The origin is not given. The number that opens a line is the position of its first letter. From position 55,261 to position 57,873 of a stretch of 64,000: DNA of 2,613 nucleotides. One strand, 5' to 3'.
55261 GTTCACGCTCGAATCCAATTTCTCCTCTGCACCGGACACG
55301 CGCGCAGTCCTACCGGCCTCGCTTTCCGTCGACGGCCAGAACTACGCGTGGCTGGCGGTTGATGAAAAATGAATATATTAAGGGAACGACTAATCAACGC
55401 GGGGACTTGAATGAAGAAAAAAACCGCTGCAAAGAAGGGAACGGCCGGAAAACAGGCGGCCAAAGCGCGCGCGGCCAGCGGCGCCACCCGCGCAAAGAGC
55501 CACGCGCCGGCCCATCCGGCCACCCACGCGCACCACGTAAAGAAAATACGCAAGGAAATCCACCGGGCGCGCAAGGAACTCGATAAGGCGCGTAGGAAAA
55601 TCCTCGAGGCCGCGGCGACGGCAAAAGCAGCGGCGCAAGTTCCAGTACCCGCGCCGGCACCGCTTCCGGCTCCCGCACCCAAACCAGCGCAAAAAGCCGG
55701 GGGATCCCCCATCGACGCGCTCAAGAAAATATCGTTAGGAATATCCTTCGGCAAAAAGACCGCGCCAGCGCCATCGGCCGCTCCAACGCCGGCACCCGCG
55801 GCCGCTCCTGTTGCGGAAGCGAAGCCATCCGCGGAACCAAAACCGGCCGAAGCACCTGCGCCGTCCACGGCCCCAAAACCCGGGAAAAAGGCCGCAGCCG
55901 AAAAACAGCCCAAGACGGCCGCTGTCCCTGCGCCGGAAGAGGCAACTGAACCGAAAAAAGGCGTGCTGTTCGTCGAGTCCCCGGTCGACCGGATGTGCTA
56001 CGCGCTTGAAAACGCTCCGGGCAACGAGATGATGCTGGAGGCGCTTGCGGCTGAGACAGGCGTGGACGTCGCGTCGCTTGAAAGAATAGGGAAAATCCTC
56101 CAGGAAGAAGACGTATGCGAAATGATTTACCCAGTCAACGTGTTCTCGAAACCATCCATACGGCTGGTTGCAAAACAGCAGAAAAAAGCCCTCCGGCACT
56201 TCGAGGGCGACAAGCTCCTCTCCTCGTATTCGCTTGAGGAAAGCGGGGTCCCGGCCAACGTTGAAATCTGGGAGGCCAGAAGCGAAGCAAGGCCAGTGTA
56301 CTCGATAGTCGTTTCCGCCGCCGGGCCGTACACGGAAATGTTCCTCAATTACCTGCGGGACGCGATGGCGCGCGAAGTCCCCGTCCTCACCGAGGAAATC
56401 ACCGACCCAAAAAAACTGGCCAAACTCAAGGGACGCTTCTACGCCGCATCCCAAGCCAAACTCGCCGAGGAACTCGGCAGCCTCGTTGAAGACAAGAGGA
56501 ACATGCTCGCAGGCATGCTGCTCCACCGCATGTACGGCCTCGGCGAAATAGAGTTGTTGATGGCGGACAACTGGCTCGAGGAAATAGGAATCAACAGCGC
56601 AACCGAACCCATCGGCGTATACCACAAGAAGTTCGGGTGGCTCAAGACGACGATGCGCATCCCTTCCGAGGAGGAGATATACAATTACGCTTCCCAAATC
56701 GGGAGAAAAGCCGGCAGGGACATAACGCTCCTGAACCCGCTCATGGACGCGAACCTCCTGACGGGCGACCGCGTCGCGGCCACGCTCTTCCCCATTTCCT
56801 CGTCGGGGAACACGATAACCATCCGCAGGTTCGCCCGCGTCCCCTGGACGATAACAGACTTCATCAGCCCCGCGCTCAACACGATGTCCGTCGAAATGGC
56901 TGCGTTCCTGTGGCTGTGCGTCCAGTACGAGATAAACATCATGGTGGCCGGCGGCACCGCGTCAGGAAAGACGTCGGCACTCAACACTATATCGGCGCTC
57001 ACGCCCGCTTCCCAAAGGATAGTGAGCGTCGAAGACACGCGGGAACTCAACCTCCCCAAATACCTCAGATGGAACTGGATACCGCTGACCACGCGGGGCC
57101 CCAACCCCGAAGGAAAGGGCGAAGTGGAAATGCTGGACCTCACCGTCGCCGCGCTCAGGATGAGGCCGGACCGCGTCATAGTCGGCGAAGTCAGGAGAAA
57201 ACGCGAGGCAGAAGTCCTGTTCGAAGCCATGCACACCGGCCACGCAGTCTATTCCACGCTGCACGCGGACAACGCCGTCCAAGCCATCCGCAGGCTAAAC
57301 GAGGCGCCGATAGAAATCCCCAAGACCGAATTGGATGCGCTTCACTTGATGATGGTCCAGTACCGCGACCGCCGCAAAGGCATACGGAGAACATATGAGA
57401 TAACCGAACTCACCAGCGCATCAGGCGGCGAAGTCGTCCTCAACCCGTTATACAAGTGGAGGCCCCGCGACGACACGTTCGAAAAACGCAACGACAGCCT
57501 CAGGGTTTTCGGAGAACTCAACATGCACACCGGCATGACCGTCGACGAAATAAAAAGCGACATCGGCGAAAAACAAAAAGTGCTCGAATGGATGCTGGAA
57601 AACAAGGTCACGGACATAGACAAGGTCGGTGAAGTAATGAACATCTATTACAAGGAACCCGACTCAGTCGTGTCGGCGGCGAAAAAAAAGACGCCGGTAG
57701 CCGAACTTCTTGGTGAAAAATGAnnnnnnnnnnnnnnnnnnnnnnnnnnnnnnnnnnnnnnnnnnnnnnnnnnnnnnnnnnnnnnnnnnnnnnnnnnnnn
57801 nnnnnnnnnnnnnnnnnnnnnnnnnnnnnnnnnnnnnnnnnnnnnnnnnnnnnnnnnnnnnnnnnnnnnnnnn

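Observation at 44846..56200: Rosetta-stone relationship: stand-alone wHTH/coiled-coil protein in module 1 appears fused to the ATPase N-terminus in module 2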

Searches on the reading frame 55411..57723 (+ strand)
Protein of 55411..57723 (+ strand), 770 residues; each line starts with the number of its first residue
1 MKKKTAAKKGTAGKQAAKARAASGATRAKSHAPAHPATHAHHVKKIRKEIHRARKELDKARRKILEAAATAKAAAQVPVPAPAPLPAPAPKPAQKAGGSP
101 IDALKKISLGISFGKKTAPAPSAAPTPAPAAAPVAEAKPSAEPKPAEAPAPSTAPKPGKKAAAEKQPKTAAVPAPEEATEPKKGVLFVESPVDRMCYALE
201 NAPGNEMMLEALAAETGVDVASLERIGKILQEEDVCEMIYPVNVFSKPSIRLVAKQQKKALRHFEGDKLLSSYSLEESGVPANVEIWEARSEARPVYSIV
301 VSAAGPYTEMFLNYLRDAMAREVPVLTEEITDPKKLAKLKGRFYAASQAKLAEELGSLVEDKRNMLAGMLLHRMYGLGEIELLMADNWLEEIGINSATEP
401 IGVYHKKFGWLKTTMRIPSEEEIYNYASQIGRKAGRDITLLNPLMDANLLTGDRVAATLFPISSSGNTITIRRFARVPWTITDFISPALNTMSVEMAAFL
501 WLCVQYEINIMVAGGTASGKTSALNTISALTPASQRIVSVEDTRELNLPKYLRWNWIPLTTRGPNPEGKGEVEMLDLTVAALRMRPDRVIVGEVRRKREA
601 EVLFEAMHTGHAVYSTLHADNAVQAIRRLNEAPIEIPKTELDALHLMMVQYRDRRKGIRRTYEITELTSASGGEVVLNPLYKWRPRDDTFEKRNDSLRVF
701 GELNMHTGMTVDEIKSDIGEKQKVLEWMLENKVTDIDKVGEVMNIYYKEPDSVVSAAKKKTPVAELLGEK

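Call 7: search_protein_families(library=pfam, proteins=[window:55411-57723:+], max_evalue=0.01)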
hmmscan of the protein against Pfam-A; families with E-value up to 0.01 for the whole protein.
window:55411-57723:+ (770 aa): 2 families
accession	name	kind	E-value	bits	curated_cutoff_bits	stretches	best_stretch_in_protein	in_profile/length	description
PF00437.27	T2SSE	-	1.2e-33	116.8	24.9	1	460-633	99-259/370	Type II/IV secretion system protein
PF23989.1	PilB3_C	-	0.0058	17.2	27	0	688-754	3-67/83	PilB3-like, C-terminal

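Call 17: find_encoding_contigs(protein=window:55411-57723:+, flank=3000, max_places=3)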
Protein window:55411-57723:+ (770 aa): 1 contig read that carries it; 1 place shown.
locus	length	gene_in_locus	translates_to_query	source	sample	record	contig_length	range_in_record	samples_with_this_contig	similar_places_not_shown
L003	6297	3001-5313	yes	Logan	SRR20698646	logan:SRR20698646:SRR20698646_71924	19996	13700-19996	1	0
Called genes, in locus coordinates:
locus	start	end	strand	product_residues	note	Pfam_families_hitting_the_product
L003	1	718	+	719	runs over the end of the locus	-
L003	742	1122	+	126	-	-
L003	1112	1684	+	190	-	-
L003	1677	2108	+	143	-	-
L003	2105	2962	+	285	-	-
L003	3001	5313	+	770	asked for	PF00437:T2SSE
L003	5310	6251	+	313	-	PF00482:T2SSF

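Call 19: find_homologous_proteins(query=window:55411-57720:+, max_evalue=1e-20)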
Query window:55411-57720:+ (770 aa): 212 proteins with E <= 1e-20 among 8000 candidates; the best 120 are listed.
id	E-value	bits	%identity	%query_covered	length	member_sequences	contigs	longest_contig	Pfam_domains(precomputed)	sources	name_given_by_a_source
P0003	0.0e+0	1700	100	100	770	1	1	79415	PF00437.27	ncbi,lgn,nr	ncbi:MAG: ATPase, T2SS/T4P/T4SS family [Candidatus Micrarchaeota archaeon]|nr:ATPase, T2SS/T4P/T4SS 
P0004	0.0e+0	1252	85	75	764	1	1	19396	PF00437.27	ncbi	-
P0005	1.2e-292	991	81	68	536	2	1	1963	PF00437.27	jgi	jgi:flagellar protein FlaI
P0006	3.7e-243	827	62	77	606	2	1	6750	PF00437.27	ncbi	-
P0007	3.8e-237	807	57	85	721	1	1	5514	PF00437.27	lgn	-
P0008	1.6e-236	805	61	75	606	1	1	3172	PF00437.27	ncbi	-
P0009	9.1e-234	796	56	82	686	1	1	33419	PF00437.27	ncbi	-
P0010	2.0e-230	785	59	76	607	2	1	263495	PF00437.27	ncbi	-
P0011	3.1e-230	785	59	75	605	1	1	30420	PF00437.27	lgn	-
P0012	3.0e-229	781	55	81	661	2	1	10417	PF00437.27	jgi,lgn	jgi:flagellar protein FlaI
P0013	4.0e-229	781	59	75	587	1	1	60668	PF00437.27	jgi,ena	-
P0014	3.1e-228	778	58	75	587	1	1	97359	PF00437.27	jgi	jgi:flagellar protein FlaI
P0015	2.0e-227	775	58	78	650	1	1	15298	PF00437.27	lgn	-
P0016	6.6e-227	774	58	75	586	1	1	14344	PF00437.27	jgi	jgi:flagellar protein FlaI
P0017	7.4e-227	773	57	75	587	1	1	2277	PF00437.27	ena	-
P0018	1.0e-226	773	57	75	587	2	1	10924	PF00437.27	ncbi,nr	ncbi:type II/IV secretion system ATPase subunit [Candidatus Micrarchaeota archaeon]|nr:type II/IV se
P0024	8.2e-225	767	54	87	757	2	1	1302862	PF00437.27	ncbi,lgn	ncbi:MAG: type II/IV secretion system ATPase subunit [Candidatus Micrarchaeia archaeon]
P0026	3.0e-224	765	58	75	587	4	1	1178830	PF00437.27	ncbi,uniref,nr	ncbi:MAG: CpaF family protein [Candidatus Fermentimicrarchaeum limneticum]|uniref:CpaF family protei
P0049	3.7e-208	712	54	78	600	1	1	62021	PF25212.3,PF00437.27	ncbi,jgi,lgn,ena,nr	ncbi:MAG: type II/IV secretion system ATPase subunit [Nanoarchaeota archaeon]|nr:type II/IV secretio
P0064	9.0e-199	681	58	65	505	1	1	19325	PF00437.27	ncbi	-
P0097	2.6e-184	633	55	63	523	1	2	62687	PF00437.27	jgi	-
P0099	1.9e-183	630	53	68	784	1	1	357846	PF00437.27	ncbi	ncbi:MAG: type II/IV secretion system ATPase subunit [Candidatus Altiarchaeota archaeon]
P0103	6.2e-182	625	50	75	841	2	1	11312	PF00437.27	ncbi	-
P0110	5.3e-180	619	57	65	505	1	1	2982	PF00437.27,PF27713.1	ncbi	-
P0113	6.6e-179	615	54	64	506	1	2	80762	PF00437.27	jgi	jgi:archaeal flagellar protein FlaI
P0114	7.5e-179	615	54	64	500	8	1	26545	PF00437.27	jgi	-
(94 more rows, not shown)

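Call 20: search_protein_families(library=pfam, proteins=[P0049, P0110, P0026, P0018, P0004, P0024, P0099, P0103], max_evalue=1)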
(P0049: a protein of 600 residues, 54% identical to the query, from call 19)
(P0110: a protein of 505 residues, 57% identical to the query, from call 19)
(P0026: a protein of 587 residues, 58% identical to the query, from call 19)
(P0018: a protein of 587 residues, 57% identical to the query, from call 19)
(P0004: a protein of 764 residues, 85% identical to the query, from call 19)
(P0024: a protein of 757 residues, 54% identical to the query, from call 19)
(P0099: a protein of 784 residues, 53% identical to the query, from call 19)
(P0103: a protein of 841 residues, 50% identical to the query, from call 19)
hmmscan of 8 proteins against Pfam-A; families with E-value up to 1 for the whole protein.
P0049 (600 aa): 5 families
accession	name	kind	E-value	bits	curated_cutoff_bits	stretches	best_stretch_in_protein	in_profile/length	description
PF00437.27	T2SSE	-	7.3e-30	104.3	24.9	1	293-464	99-257/370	Type II/IV secretion system protein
PF25212.1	HVO_A0114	-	1.1e-06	28.7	27.6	1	28-70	27-69/84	HVO_A0114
PF23989.1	PilB3_C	-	4.6e-05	23.9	27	1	519-589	2-70/83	PilB3-like, C-terminal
PF19187.6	HTH_PafC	-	0.12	12.6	32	0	29-70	10-50/115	PafC helix-turn-helix domain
PF13555.12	AAA_29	-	0.22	11.8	27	1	342-368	24-50/61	P-loop containing region of AAA domain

P0110 (505 aa): 7 families
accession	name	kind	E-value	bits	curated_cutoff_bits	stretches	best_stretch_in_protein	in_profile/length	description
PF00437.27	T2SSE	-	3.3e-29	102.1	24.9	1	197-380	99-267/370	Type II/IV secretion system protein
PF13555.12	AAA_29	-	0.01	16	27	1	246-273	24-51/61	P-loop containing region of AAA domain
PF01580.24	FtsK_SpoIIIE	-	0.018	15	24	1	240-265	35-60/221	FtsK/SpoIIIE family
PF07497.18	Rho_RNA_bind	-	0.061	13.6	27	0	140-168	7-35/73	Rho termination factor, RNA-binding domain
PF14603.12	hSH3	-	0.087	13.8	25.7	1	109-162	25-78/90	Helically-extended SH3 domain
PF19111.5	DUF5798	-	0.091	13.4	27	1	428-476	25-73/89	Family of unknown function (DUF5798)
PF00005.33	ABC_tran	-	0.11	13.5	25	1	246-279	13-46/137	ABC transporter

P0026 (587 aa): 7 families
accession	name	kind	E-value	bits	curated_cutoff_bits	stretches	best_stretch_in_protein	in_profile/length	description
PF00437.27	T2SSE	-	2e-34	119.3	24.9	1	263-454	71-260/370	Type II/IV secretion system protein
PF01580.24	FtsK_SpoIIIE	-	0.0071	16.2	24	1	328-348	40-60/221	FtsK/SpoIIIE family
PF00005.33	ABC_tran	-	0.0076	17.3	25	1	326-363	10-47/137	ABC transporter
PF12775.13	AAA_7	-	0.028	14.4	25.8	1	316-355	22-61/181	P-loop containing dynein motor region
PF19568.5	Spore_III_AA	-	0.031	13.8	27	1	398-483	218-300/306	Sporulation stage III, protein AA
PF08598.16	Sds3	-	0.035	14.6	25.4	1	154-187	10-43/217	Sds3-like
PF13555.12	AAA_29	-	0.048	13.9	27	1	329-356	24-51/61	P-loop containing region of AAA domain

P0018 (587 aa): 8 families
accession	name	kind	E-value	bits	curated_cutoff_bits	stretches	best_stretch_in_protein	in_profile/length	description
PF00437.27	T2SSE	-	2.6e-35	122.2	24.9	1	264-452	72-258/370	Type II/IV secretion system protein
PF01580.24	FtsK_SpoIIIE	-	0.0075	16.2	24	1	328-348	40-60/221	FtsK/SpoIIIE family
PF25337.1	C2_N_APX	-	0.061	14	27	1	486-553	6-75/110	N-terminal C2 domain of anterior pharynx excess proteins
PF19568.5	Spore_III_AA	-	0.062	12.8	27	1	397-483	217-300/306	Sporulation stage III, protein AA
PF02829.19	3H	-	0.069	13.8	25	0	215-253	21-59/97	3H domain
PF16796.11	Microtub_bd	-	0.1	13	27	0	310-346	73-110/155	Microtubule binding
PF12775.13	AAA_7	-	0.11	12.4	25.8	1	316-355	22-61/181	P-loop containing dynein motor region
PF00005.33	ABC_tran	-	0.15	13.1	25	1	329-363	13-47/137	ABC transporter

P0004 (764 aa): 6 families
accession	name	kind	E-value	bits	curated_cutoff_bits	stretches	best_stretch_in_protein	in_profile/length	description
PF00437.27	T2SSE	-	7e-32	110.9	24.9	1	451-624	99-259/370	Type II/IV secretion system protein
PF23989.1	PilB3_C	-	5.3e-05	23.7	27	1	679-745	3-67/83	PilB3-like, C-terminal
PF01580.24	FtsK_SpoIIIE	-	0.054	13.4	24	1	499-518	40-59/221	FtsK/SpoIIIE family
PF14182.11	YgaB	-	0.15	12.9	27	1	20-46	41-67/77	YgaB-like protein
PF07497.18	Rho_RNA_bind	-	0.18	12.1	27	0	394-422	7-35/73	Rho termination factor, RNA-binding domain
PF12775.13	AAA_7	-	0.23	11.4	25.8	1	484-521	19-56/181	P-loop containing dynein motor region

P0024 (757 aa): 7 families
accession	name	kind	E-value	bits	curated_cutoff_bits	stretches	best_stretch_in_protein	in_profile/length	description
PF00437.27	T2SSE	-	3.2e-35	121.9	24.9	1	429-629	69-265/370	Type II/IV secretion system protein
PF01580.24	FtsK_SpoIIIE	-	0.0061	16.5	24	1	496-516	40-60/221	FtsK/SpoIIIE family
PF12775.13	AAA_7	-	0.0075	16.3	25.8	1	481-524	19-63/181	P-loop containing dynein motor region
PF18522.7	DUF5620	-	0.026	15.3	25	1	690-738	11-59/120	Domain of unknown function (DUF5620)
PF13184.12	KH_5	-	0.059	14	27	1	193-229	11-47/69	NusA-like KH domain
PF17918.6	TetR_C_15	-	0.14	13.2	26.8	1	316-366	32-82/108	Tetracyclin repressor-like, C-terminal domain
PF13191.12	AAA_16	-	0.21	12.5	32.6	0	496-526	25-55/167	AAA ATPase domain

P0099 (784 aa): 5 families
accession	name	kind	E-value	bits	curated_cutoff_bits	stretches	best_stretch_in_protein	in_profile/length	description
PF00437.27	T2SSE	-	1.1e-29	103.7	24.9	1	479-650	99-257/370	Type II/IV secretion system protein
PF23989.1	PilB3_C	-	0.012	16.2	27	1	707-782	2-75/83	PilB3-like, C-terminal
PF00005.33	ABC_tran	-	0.05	14.6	25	1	528-561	13-46/137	ABC transporter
PF06414.18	Zeta_toxin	-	0.089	12.7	22.3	1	529-560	19-50/199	Zeta toxin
PF01978.25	TrmB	-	0.1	12.9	25.6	0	33-78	13-57/68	Sugar-specific transcriptional regulator TrmB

P0103 (841 aa): 4 families
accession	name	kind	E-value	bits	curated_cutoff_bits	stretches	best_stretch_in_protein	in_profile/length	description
PF00437.27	T2SSE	-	1.2e-30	106.9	24.9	1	518-698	99-265/370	Type II/IV secretion system protein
PF01580.24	FtsK_SpoIIIE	-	0.0066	16.4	24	1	565-586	40-61/221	FtsK/SpoIIIE family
PF01344.31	Kelch_1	-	0.24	11.4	20.1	1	735-754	26-45/46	Kelch motif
PF17484.7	TbpB_A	-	0.35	12.1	25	1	707-773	1-53/136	N-Lobe handle Tf-binding protein B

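Call 56: search_protein_families(library=ncbifam, proteins=[window:55411-57720:+], max_evalue=0.001)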
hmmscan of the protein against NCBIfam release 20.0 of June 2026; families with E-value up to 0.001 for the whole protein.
window:55411-57720:+ (770 aa): 17 families
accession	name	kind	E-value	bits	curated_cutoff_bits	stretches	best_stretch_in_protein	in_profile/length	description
NF058587.1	archaellum_moto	equivalog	8.2e-82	275.6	550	1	346-748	116-519/527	archaellum flagellar ATPase motor FlaI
TIGR03819.1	heli_sec_ATPase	hypoth_equivalog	3.1e-45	154.8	373.15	1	353-629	27-297/340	TadA family conjugal transfer-associated ATPase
NF053672.1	bindosome_BasE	exception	4.5e-40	137.8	1000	1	350-630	110-389/512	bindosome assembly system ATPase subunit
TIGR02788.1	VirB11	equivalog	3.9e-34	118.1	249.95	1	495-630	132-263/308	P-type DNA transfer ATPase VirB11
TIGR02782.1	TrbB_P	equivalog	1.2e-28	100.3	304.55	1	380-667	14-293/303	P-type conjugative transfer ATPase TrbB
NF010475.0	PRK13900.1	equivalog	3.7e-26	92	389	1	495-630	148-280/333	type IV secretion system ATPase VirB11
NF010469.0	PRK13894.1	subfamily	1.5e-25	90.2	508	1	433-673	77-313/320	conjugal transfer ATPase TrbB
NF010425.0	PRK13851.1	equivalog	1.2e-21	77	461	1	495-629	150-280/344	type IV secretion system protein VirB11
NF010407.0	PRK13833.1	subfamily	3.7e-21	75.9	499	1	443-640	82-270/323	conjugal transfer protein TrbB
NF041000.1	ATPase_ComGA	equivalog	2e-18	66.3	300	1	510-642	131-253/267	competence type IV pilus ATPase ComGA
TIGR02538.1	type_IV_pilB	equivalog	3.2e-14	52.5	675.65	1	510-635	319-435/564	type IV-A pilus assembly ATPase PilB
NF007755.0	PRK10436.1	equivalog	3.2e-14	52.4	617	1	509-650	221-352/465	type II secretion system protein GspE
TIGR02533.1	type_II_gspE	equivalog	6.6e-13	48.1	630.25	1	510-635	246-362/486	type II secretion system ATPase GspE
NF053534.1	T4PilAsmATPsTfpB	equivalog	4.6e-12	45.1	850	1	509-634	338-454/584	type IV pilus assembly ATPase TfpB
TIGR01420.1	pilT_fam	subfamily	2.4e-11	43.5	319.1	1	510-630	125-240/343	PilT/PilU family type 4a pilus ATPase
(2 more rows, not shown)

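Call 59: find_encoding_contigs(protein=P0113, flank=4000, max_places=1)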
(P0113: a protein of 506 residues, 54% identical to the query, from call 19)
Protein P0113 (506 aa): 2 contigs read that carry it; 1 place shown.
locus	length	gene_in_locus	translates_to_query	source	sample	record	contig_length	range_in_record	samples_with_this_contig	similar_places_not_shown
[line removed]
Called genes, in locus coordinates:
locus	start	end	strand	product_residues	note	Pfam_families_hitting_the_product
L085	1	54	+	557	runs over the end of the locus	PF00041:fn3 (faint)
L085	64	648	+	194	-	-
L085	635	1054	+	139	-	-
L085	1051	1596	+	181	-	-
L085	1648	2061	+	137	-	-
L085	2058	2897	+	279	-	-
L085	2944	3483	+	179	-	PF27359:TP_0179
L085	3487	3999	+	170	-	-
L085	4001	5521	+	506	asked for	PF00437:T2SSE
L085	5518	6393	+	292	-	?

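Call 60: find_encoding_contigs(protein=P0114, flank=4000, max_places=1)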
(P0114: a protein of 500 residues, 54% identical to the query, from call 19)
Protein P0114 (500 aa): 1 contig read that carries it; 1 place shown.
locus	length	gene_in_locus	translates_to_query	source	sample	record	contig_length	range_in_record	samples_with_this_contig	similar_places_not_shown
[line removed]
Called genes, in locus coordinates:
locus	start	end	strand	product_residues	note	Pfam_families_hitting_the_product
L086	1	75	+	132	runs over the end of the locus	-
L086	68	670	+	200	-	-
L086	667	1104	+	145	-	-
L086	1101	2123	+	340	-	-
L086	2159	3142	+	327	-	PF27359:TP_0179 (weak)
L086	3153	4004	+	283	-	-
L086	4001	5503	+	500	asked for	PF00437:T2SSE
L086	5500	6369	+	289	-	PF00482:T2SSF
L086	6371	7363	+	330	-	PF00482:T2SSF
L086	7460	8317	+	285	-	PF00665:rve, PF13683:rve_3 (faint)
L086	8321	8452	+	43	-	-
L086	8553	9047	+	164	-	-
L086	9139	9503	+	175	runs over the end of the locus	-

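Call 61: find_encoding_contigs(protein=P0064, flank=4000, max_places=1)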
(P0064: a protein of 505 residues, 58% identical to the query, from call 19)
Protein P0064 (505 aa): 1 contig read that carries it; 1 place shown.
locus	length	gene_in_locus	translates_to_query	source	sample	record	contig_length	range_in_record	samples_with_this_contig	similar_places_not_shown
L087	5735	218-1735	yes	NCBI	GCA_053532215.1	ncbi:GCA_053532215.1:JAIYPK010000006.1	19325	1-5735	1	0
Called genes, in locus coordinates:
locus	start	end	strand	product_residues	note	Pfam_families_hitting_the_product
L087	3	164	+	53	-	?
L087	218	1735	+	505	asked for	PF00437:T2SSE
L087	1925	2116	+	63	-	-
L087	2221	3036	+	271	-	PF05448:AXE1 (faint), PF01738:DLH, PF02129:Peptidase_S15, PF20434:BD-FAE, PF00561:Abhydrolase_1 (faint), PF12146:Hydrolase_4, PF00326:Peptidase_S9, PF08840:BAAT_C (weak), +2 more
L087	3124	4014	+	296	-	PF00482:T2SSF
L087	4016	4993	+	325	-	PF00482:T2SSF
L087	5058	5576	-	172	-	PF00383:dCMP_cyt_deam_1, PF14437:MafB19-deam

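Call 62: find_encoding_contigs(protein=P0097, flank=4000, max_places=1)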
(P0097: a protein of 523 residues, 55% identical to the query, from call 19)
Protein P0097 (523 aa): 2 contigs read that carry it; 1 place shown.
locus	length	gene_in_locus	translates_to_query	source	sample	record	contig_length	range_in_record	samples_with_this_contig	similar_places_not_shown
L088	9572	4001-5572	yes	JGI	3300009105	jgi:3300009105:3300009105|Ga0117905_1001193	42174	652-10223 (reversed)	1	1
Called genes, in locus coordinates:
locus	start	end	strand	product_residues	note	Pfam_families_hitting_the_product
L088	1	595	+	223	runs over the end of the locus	-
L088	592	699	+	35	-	-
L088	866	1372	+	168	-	PF01909:NTP_transf_2 (weak), PF18765:Polbeta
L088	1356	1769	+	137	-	PF01934:HepT-like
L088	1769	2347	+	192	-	PF24336:DUF7504 (weak)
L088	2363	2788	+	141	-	PF01814:Hemerythrin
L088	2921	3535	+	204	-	-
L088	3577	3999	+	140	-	-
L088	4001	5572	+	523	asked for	PF00437:T2SSE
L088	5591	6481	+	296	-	PF00482:T2SSF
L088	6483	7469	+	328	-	PF00482:T2SSF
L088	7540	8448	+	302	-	-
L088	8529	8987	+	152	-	-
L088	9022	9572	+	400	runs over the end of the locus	?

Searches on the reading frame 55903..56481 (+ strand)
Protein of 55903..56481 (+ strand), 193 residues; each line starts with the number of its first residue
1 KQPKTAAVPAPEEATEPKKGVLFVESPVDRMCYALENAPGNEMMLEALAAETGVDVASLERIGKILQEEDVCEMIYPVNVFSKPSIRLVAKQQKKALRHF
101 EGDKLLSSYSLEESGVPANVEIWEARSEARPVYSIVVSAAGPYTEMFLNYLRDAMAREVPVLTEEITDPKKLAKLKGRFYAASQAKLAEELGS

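Call 12: find_homologous_proteins(query=window:55903-56481:+)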
Query seq(193 aa): 1203 candidates shared short words with the query, none scored E <= 0.001.
